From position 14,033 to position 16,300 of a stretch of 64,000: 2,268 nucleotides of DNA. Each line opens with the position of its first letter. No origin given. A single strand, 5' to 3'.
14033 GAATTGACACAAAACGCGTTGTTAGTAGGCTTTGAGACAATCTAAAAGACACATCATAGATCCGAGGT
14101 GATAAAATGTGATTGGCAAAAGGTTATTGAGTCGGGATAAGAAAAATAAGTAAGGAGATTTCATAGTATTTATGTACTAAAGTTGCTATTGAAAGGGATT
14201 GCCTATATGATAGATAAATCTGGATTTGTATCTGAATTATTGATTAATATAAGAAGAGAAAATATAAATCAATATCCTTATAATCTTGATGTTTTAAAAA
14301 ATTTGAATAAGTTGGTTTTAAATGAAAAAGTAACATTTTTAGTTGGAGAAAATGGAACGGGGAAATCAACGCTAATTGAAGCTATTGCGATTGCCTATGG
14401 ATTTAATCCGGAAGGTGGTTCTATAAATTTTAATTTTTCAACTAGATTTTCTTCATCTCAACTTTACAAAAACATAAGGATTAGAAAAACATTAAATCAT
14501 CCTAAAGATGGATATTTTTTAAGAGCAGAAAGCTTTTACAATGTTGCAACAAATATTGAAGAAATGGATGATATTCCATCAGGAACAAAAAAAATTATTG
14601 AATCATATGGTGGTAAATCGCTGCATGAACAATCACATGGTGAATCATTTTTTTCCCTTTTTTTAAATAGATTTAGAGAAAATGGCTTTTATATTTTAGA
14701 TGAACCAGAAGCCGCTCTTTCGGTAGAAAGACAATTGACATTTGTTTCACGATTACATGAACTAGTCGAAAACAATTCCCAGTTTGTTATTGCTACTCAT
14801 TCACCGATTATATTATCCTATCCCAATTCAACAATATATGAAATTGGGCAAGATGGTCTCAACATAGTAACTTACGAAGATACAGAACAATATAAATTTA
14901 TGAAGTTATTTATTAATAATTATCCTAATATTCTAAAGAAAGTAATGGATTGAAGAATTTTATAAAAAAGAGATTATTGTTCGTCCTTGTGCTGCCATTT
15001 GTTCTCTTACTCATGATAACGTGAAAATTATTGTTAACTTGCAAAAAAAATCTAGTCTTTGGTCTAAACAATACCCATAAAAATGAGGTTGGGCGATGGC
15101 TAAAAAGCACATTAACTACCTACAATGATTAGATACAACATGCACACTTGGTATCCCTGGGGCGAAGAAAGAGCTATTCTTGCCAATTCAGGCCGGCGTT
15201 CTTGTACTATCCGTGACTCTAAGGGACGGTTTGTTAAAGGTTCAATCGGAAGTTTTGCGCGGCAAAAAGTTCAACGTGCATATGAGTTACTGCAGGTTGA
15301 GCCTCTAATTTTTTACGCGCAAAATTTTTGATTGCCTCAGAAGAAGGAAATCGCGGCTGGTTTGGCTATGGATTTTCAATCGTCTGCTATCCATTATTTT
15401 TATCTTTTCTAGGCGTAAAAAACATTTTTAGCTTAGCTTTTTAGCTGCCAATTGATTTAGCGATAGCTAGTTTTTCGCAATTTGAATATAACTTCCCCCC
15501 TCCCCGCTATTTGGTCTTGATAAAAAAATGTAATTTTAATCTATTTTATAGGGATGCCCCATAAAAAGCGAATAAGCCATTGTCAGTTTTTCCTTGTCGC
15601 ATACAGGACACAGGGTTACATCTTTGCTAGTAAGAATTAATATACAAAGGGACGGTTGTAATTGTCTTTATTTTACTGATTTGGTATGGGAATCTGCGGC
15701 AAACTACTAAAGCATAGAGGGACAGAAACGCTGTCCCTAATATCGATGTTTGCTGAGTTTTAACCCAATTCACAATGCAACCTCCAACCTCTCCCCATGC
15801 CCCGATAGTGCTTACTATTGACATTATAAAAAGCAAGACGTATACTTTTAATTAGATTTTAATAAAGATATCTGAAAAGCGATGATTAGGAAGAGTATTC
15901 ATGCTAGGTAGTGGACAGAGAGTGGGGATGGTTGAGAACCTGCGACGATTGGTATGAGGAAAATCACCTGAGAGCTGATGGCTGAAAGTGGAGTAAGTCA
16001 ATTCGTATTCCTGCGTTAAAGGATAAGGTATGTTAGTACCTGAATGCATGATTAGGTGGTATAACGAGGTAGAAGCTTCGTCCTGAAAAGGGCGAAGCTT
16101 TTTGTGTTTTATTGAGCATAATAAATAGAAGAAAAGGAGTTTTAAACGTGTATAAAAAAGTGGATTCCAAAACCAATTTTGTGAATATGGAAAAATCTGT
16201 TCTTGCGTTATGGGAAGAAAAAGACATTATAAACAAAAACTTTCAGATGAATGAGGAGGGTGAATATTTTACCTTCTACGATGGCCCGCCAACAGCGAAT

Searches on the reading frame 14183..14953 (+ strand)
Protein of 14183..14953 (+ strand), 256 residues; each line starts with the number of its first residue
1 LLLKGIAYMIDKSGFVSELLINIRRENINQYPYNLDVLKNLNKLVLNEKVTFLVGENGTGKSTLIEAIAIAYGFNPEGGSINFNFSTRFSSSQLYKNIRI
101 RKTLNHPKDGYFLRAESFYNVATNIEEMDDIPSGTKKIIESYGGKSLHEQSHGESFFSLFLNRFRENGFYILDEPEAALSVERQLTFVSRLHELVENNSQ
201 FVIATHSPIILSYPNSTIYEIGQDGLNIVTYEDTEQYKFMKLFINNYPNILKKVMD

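Call 4: search_protein_families(library=pfam, proteins=[window:14183-14953:+], max_evalue=0.01)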
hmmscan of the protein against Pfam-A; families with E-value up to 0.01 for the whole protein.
window:14183-14953:+ (256 aa): 12 families
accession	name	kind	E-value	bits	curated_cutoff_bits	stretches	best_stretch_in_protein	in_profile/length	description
PF13175.12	AAA_15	-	3.3e-13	50.4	32.1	2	165-210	327-373/374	AAA ATPase domain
PF13304.12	AAA_21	-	5.3e-12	46.9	27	2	166-212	257-304/304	AAA domain, putative AbiEii toxin, Type IV TA system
PF02463.25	SMC_N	-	4.1e-11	43.2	40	2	44-73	20-49/220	RecF/RecN/SMC N terminal domain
PF13476.12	AAA_23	-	9e-09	36.7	27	1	26-132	5-101/201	AAA domain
PF00005.33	ABC_tran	-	3.4e-07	31.4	25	1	39-111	2-74/137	ABC transporter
PF13555.12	AAA_29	-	1.4e-05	25.2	27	1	45-84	18-55/61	P-loop containing region of AAA domain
PF12775.13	AAA_7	-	2.5e-05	24.3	25.8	1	41-99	26-83/181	P-loop containing dynein motor region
PF13401.12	AAA_22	-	0.00059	20.6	27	1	48-200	5-115/130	AAA domain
PF03193.22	RsgA_GTPase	-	0.00096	19.4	30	1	38-69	97-127/174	RsgA GTPase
PF11491.13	DUF3213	-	0.0015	19.1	27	0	149-176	19-46/85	Protein of unknown function (DUF3213)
PF02367.23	TsaE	-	0.0022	18.4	26.6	1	39-91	12-64/128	Threonylcarbamoyl adenosine biosynthesis protein TsaE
PF19263.5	DUF5906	-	0.0069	17.5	27.6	0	53-97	1-47/114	Family of unknown function (DUF5906)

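Call 5: search_protein_families(library=ncbifam, proteins=[window:14183-14953:+], max_evalue=0.1)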
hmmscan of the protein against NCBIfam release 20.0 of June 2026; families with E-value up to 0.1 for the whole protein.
window:14183-14953:+ (256 aa): 133 families (the best 25 are shown)
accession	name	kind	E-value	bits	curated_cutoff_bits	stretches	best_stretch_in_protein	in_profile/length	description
NF041760.1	PtuA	equivalog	1.9e-11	43.5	500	2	39-69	64-93/524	retron Ec78 anti-phage system effector ATPase PtuA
TIGR01166.1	cbiO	subfamily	5.6e-10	39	211.8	2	31-96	1-65/190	cobalt ABC transporter, ATP-binding protein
NF000355.4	ribo_prot_ABC_F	equivalog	1.5e-09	37.3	380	1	23-228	3-194/499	ribosomal protection-like ABC-F family protein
NF040873.1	AztA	equivalog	1.7e-09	37.5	220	1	36-70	6-40/191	zinc ABC transporter ATP-binding protein AztA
NF041774.1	tung_ATPbind_TupC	equivalog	1.2e-08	34.4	400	1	33-92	10-68/319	tungstate ABC transporter ATP-binding protein TupC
TIGR01978.1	sufC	equivalog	1.3e-08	34.6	212.8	1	35-84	13-62/243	Fe-S cluster assembly ATPase SufC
NF010068.0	PRK13548.1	equivalog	1.7e-08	33.9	261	1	26-82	9-63/261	heme ABC transporter ATP-binding protein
TIGR03608.1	L_ocin_972_ABC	subfamily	2.9e-08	33.4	254.85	2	170-217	156-203/206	putative bacteriocin export ABC transporter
TIGR02857.1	CydD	equivalog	3.7e-08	32.8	435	2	27-96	326-396/529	thiol reductant ABC exporter subunit CydD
NF002981.0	PRK03695.1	equivalog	9.1e-08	31.8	281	1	38-85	16-60/253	vitamin B12 ABC transporter ATP-binding protein BtuD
NF009945.0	PRK13409.1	equivalog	1.7e-07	30.3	469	1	45-210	363-517/592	ribosome biogenesis/translation initiation ATPase RLI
TIGR04521.1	ECF_ATPase_2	equivalog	3.5e-07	29.6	330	1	30-86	13-67/279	energy-coupling factor transporter ATPase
NF010170.0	PRK13651.1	equivalog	3.9e-07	29.3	432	1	22-93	7-76/308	cobalt transporter ATP-binding subunit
NF008409.0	PRK11231.1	equivalog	1.5e-06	27.8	375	1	34-94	14-74/255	Fe(3+) dicitrate ABC transporter ATP-binding protein FecE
TIGR04435.1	restrict_AAA_1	hypoth_equivalog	2.1e-06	26.8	300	1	165-212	417-471/568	restriction system-associated AAA family ATPase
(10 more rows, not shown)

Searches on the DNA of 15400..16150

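Call 59: search_rna_families(source=window, start=15400, end=16150, threshold=evalue, max_evalue=1)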
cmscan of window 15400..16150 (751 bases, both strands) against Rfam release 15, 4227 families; matches with E-value up to 1: 3.
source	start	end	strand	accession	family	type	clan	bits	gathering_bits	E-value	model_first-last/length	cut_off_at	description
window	15873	16088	+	RF00230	T-box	Cis-reg; leader;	-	86.8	93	2.2e-19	1-219/219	no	T-box leader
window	15962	16098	+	RF02656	sot0042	Gene; sRNA;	-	17.1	88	0.046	1-174/174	no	Sense overlapping transcript RNA 0042 (sot)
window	15823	15875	-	RF02350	psRNA6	Gene; sRNA;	-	12.7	60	0.44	1-333/333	no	Nitrosomonas sRNA psRNA6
